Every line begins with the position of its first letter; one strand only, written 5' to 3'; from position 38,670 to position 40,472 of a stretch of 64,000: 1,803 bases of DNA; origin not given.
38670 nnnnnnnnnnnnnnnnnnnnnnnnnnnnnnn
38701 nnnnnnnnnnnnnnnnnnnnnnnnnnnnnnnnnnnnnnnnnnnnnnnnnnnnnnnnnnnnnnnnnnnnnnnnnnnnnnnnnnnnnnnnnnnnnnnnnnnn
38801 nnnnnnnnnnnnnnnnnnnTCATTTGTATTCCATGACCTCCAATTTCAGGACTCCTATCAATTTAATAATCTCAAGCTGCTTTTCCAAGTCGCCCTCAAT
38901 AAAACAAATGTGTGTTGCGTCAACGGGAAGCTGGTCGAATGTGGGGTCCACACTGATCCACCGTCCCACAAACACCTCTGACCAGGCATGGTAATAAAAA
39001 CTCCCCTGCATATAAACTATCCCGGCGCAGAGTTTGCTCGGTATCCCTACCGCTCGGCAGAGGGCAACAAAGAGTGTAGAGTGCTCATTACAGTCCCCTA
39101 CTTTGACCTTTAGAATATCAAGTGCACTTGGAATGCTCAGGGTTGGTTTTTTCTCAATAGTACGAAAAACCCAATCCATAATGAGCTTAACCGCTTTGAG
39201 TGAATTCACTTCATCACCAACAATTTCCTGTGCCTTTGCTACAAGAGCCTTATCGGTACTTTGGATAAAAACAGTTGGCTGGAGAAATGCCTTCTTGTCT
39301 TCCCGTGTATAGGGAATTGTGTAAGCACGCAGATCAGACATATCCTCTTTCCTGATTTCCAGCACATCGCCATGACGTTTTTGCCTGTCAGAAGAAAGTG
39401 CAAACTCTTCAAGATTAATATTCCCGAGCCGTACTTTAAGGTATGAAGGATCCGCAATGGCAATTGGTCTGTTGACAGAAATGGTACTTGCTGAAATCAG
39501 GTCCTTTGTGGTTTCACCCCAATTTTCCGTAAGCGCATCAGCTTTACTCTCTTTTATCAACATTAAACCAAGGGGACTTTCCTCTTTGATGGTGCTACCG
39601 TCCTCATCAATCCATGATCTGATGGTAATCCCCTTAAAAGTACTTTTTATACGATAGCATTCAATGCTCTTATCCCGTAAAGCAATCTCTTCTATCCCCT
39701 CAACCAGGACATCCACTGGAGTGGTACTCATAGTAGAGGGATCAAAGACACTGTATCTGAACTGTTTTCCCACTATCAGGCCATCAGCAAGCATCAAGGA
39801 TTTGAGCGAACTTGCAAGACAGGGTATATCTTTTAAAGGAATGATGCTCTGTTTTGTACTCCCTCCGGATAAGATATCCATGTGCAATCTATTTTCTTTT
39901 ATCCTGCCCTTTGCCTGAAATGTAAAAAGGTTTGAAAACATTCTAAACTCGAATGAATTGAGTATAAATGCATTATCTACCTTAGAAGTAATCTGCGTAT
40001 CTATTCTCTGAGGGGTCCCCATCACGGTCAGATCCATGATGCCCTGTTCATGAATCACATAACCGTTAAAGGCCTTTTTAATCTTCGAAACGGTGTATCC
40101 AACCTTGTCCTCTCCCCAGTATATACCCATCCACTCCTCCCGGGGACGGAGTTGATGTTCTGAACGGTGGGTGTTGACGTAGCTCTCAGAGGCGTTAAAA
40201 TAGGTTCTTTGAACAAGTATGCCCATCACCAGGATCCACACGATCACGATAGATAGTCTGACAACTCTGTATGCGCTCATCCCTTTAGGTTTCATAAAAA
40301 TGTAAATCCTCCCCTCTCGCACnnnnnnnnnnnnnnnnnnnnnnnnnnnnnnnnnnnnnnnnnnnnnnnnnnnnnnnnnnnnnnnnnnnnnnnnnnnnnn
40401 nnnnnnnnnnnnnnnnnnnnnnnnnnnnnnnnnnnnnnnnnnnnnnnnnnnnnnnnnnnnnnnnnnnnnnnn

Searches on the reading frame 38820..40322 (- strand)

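Call 26: search_protein_families(library=ncbifam, proteins=[window:38820-40322:-])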
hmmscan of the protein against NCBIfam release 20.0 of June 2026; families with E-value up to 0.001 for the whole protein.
window:38820-40322:- (500 aa): 1 family
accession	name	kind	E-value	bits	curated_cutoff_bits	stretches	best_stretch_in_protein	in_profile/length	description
NF033537.1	lasso_biosyn_B2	equivalog_domain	0.00059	20.2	33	0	410-450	72-111/132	lasso peptide biosynthesis B2 protein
